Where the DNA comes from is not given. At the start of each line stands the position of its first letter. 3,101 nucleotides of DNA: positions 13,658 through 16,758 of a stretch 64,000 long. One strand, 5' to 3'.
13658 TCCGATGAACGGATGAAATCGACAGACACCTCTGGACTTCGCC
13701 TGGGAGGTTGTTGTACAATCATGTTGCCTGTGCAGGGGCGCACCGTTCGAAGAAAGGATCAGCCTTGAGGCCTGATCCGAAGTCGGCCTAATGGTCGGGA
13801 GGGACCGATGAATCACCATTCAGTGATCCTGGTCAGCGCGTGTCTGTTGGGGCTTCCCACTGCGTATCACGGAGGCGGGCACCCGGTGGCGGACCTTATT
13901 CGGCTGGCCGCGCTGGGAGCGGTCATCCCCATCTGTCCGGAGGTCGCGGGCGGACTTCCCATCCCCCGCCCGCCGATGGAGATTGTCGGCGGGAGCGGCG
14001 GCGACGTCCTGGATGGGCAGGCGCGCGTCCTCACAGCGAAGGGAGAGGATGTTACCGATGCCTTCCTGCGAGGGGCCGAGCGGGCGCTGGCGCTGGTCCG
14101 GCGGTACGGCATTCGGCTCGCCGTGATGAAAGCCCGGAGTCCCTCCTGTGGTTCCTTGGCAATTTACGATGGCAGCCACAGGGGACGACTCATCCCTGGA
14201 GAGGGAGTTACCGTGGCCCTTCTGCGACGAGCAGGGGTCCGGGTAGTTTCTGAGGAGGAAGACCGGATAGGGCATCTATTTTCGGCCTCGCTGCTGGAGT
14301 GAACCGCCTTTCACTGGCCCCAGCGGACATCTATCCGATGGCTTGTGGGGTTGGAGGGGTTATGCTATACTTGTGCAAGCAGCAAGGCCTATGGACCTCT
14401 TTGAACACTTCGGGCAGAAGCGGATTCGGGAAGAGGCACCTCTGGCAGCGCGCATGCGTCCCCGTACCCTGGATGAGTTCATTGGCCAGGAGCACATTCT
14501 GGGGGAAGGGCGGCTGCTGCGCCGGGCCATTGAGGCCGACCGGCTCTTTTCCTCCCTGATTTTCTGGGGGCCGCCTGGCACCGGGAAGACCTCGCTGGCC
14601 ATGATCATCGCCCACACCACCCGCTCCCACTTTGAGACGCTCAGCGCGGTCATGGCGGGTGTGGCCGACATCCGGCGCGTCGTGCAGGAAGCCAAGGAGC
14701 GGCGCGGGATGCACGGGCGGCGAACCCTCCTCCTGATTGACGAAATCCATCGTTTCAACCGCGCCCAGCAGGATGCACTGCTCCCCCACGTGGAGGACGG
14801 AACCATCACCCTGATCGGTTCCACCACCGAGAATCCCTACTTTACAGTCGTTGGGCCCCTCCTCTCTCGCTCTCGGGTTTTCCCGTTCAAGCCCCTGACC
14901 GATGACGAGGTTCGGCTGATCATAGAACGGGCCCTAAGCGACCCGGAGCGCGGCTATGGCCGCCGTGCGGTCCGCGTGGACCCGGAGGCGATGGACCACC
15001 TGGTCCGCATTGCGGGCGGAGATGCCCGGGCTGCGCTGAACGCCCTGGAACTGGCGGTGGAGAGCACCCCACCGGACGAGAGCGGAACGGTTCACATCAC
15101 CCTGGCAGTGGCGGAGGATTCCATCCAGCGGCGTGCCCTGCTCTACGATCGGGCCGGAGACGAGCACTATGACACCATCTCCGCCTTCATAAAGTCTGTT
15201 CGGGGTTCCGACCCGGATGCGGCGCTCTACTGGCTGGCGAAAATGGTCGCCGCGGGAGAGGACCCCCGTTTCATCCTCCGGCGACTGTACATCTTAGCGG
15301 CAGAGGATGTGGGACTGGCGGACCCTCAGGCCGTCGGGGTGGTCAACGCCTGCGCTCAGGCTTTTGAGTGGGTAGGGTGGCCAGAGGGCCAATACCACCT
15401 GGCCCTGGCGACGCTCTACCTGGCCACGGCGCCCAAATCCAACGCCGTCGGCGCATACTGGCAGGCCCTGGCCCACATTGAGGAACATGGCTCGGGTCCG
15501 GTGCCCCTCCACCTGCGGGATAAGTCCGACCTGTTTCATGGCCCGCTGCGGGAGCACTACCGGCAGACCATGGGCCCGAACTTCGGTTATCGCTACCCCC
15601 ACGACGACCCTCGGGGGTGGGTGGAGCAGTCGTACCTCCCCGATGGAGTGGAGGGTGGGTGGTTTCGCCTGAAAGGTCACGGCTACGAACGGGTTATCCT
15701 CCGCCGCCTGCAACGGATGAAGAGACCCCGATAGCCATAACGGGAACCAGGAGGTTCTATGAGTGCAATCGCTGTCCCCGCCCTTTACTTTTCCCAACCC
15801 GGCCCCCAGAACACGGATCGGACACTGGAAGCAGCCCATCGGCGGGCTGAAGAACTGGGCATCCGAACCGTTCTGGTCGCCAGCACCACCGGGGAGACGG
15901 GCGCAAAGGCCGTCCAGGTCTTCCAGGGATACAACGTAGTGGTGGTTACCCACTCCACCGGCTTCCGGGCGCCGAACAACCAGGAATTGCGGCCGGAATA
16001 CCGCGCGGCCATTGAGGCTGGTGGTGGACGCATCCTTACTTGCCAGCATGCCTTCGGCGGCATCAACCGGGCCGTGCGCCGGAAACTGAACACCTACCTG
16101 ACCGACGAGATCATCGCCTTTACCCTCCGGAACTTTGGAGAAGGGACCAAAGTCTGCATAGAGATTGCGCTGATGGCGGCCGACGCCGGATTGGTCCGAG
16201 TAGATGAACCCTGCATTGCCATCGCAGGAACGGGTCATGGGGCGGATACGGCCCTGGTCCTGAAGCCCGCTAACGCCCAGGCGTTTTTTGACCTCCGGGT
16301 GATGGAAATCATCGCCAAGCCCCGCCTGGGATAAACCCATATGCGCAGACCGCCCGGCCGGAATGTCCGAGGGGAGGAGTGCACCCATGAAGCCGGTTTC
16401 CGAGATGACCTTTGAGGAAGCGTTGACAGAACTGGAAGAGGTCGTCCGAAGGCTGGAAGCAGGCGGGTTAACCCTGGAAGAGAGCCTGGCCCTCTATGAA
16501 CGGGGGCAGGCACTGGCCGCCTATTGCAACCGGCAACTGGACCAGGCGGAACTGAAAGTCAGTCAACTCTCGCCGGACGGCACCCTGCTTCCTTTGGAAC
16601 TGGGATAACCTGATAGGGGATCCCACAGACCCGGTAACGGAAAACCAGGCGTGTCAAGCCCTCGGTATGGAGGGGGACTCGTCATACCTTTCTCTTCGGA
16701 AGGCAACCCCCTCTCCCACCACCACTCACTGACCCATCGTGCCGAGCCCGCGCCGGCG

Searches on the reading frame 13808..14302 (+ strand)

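Call 41: search_protein_families(library=pfam, proteins=[window:13808-14302:+], max_evalue=0.00001)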
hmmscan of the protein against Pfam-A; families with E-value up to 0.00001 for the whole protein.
window:13808-14302:+ (164 aa): 1 family
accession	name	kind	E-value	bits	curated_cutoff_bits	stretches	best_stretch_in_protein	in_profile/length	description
PF04463.17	2-thiour_desulf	-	1.4e-40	139.1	34.7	1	7-151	1-141/141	2-thiouracil desulfurase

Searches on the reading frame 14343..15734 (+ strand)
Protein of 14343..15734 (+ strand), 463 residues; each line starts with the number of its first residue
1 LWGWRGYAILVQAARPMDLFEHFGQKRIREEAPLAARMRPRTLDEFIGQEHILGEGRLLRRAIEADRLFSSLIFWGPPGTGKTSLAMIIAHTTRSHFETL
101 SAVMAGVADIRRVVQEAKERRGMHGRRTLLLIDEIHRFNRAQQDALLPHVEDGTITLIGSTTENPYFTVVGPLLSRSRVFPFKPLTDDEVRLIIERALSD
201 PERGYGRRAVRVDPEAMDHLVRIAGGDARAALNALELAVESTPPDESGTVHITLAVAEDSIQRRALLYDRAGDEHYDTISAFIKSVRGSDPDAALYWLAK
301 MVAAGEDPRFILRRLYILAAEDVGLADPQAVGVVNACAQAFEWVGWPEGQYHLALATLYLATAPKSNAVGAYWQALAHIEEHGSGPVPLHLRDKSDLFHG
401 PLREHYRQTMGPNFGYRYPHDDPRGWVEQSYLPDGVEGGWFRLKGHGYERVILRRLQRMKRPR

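Call 7: search_protein_families(library=pfam, proteins=[window:14343-15734:+])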
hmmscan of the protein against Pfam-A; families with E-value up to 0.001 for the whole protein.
window:14343-15734:+ (463 aa): 9 families
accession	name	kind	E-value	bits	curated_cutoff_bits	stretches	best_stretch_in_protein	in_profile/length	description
PF12002.13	MgsA_C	-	1.9e-55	187.8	27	1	288-459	1-166/167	MgsA AAA+ ATPase C terminal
PF16193.11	AAA_assoc_2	-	3.2e-30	104.6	34.3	1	208-287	3-81/81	AAA C-terminal domain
PF05496.18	RuvB_N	-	4.1e-16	59.6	27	1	38-158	1-116/159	Holliday junction DNA helicase RuvB P-loop domain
PF00004.35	AAA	-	3.8e-14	53.7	21.2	1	72-178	1-122/131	ATPase family associated with various cellular activities (AAA)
PF07728.20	AAA_5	-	4.4e-06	27.2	22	1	72-162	2-102/139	AAA domain (dynein-related subfamily)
PF13177.12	DNA_pol3_delta2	-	0.00012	22.6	27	0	58-93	8-43/161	DNA polymerase III, delta subunit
PF13191.12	AAA_16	-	0.00019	22.4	32.6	0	58-91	11-46/167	AAA ATPase domain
PF01078.27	Mg_chelatase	-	0.00062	19.7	20.3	0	71-90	24-43/207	Magnesium chelatase, subunit ChlI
PF00158.32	Sigma54_activat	-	0.00065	19.9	20.2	0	127-164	94-131/168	Sigma-54 interaction domain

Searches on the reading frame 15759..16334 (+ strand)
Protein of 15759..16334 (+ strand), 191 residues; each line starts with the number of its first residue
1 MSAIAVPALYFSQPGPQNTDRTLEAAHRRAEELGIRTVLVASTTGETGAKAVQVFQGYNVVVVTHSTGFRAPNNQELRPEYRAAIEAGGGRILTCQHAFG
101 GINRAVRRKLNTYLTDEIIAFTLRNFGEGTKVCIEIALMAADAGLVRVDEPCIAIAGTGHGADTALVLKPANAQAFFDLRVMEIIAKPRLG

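Call 7: search_protein_families(library=pfam, proteins=[window:15759-16334:+])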
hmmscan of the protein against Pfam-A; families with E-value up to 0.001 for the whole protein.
window:15759-16334:+ (191 aa): 1 family
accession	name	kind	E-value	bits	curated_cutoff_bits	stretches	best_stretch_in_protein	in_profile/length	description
PF02887.21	PK_C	-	1.1e-09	38.8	28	1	21-166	2-112/114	Pyruvate kinase, alpha/beta domain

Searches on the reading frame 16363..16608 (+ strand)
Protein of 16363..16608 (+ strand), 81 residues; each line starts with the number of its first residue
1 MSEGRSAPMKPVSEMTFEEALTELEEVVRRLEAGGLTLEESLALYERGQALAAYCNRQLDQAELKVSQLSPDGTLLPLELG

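Call 7: search_protein_families(library=pfam, proteins=[window:16363-16608:+])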
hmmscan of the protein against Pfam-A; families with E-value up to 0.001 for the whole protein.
window:16363-16608:+ (81 aa): 1 family
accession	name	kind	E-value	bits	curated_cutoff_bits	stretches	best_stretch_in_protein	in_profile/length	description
PF02609.21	Exonuc_VII_S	-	9.5e-22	77.2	24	1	17-67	1-51/52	Exonuclease VII small subunit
